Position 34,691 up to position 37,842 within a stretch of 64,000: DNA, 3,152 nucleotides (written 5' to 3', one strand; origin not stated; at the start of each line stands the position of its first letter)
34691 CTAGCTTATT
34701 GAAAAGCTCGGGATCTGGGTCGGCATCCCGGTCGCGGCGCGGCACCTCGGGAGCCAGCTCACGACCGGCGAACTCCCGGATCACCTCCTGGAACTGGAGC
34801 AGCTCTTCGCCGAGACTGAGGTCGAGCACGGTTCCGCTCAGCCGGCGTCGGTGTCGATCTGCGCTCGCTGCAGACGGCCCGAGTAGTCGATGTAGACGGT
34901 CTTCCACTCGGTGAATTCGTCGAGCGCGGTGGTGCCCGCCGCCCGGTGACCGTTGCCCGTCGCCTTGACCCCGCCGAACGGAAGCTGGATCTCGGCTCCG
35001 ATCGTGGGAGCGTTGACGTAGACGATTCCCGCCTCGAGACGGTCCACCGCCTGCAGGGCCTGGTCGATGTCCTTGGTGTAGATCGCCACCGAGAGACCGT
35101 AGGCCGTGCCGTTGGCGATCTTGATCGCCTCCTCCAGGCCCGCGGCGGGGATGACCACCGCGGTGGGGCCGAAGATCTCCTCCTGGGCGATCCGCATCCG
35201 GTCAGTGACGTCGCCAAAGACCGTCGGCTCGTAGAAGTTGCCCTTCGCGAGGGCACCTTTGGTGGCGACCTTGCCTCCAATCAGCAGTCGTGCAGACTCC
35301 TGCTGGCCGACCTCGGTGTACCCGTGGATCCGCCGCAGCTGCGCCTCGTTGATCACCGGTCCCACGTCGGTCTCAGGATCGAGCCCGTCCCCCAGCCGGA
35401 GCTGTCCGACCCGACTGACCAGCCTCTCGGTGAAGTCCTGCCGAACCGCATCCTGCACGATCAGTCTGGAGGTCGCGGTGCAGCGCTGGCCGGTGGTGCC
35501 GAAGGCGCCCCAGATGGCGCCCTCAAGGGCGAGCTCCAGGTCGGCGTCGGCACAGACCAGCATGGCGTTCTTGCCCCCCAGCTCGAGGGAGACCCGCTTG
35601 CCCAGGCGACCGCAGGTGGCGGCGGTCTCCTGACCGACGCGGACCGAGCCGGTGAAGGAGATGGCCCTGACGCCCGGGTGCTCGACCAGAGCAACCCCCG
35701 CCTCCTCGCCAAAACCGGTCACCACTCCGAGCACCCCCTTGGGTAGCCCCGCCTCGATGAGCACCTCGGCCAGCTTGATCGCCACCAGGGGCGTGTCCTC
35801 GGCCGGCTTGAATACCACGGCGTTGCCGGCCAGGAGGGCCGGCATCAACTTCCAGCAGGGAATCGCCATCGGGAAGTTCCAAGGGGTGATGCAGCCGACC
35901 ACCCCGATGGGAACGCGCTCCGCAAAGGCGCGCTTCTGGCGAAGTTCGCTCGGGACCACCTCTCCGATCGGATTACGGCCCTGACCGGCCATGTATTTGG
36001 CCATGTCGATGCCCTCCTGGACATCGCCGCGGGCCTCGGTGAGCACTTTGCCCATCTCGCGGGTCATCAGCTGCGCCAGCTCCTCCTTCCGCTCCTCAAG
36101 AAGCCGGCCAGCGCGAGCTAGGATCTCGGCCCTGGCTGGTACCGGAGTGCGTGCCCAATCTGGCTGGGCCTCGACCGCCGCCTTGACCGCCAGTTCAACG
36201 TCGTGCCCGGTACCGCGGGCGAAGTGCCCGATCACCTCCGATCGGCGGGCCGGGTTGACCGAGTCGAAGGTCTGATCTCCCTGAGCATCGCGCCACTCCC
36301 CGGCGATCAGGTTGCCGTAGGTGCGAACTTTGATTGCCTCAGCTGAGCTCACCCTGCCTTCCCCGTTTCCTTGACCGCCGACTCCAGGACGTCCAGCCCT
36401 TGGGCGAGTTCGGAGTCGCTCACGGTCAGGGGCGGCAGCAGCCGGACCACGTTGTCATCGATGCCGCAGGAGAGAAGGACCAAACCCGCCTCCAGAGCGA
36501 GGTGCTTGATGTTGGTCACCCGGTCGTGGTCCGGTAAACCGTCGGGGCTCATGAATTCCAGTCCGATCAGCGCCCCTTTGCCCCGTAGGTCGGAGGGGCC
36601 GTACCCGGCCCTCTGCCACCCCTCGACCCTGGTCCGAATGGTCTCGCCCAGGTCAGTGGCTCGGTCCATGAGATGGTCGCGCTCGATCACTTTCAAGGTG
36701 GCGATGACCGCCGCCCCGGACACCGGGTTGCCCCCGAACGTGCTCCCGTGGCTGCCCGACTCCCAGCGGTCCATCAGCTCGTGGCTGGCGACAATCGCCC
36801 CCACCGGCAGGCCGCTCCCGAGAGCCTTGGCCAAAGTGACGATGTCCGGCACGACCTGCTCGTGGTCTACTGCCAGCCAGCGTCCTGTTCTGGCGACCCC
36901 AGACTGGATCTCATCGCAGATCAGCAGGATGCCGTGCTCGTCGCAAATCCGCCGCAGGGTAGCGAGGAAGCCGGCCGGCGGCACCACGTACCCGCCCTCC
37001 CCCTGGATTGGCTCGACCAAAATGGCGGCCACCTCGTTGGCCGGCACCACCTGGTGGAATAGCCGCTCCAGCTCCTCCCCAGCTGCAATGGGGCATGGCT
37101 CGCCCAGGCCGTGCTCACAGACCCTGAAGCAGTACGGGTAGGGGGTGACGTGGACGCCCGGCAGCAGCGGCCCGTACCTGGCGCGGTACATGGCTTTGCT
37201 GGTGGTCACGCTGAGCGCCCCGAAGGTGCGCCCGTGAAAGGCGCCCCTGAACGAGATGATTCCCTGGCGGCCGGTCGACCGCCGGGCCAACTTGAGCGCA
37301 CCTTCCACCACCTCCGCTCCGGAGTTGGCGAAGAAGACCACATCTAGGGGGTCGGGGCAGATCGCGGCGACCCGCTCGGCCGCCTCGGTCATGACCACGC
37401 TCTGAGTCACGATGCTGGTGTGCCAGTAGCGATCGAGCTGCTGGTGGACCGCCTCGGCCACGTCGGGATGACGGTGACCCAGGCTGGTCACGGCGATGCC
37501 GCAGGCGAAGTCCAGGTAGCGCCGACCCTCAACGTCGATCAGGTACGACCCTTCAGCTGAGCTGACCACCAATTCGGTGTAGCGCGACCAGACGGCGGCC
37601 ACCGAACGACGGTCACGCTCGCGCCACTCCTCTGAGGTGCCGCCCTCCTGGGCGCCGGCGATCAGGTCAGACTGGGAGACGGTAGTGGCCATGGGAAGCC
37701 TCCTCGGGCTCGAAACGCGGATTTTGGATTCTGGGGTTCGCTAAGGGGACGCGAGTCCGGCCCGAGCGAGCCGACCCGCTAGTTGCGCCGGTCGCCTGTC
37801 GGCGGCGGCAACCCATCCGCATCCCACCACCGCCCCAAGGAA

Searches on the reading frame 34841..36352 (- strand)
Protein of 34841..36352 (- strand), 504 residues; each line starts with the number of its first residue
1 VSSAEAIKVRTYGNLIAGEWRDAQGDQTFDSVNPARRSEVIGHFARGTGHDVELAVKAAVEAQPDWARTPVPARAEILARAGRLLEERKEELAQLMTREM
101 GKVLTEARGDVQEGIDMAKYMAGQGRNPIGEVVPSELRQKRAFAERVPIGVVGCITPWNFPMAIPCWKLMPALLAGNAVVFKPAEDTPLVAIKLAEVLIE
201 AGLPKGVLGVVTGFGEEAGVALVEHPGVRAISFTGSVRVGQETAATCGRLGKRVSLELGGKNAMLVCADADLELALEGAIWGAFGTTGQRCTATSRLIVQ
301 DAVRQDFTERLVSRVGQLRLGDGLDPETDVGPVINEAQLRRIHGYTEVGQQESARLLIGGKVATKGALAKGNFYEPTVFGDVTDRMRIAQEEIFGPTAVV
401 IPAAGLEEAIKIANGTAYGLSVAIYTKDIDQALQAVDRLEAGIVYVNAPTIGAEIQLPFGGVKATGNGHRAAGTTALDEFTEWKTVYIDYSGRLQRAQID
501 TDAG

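Call 79: search_protein_families(library=pfam, proteins=[window:34841-36352:-], max_evalue=0.00001)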
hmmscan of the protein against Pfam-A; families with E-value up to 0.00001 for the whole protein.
window:34841-36352:- (504 aa): 1 family
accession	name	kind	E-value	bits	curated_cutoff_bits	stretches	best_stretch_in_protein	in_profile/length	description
PF00171.27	Aldedh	-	6e-174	579.4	23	1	20-486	1-461/461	Aldehyde dehydrogenase family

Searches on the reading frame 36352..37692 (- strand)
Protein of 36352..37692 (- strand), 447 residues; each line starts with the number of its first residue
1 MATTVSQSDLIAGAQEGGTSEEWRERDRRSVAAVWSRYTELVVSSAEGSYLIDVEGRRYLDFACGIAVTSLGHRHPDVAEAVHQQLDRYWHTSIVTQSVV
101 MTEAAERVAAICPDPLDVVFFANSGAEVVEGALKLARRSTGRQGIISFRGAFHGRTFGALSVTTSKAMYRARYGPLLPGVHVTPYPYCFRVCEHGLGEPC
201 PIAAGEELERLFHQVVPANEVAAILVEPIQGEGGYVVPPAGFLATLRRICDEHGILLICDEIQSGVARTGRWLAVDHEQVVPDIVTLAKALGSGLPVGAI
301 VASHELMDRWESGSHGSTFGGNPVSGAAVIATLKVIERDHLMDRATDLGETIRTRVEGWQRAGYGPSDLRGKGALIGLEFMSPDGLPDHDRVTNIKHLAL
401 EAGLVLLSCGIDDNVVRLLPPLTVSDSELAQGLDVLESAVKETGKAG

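Call 79: search_protein_families(library=pfam, proteins=[window:36352-37692:-], max_evalue=0.00001)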
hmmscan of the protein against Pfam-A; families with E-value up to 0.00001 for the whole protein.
window:36352-37692:- (447 aa): 1 family
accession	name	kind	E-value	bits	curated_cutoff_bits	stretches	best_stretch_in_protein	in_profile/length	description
PF00202.27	Aminotran_3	-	2e-123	412.5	30.5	1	33-440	3-403/403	Aminotransferase class-III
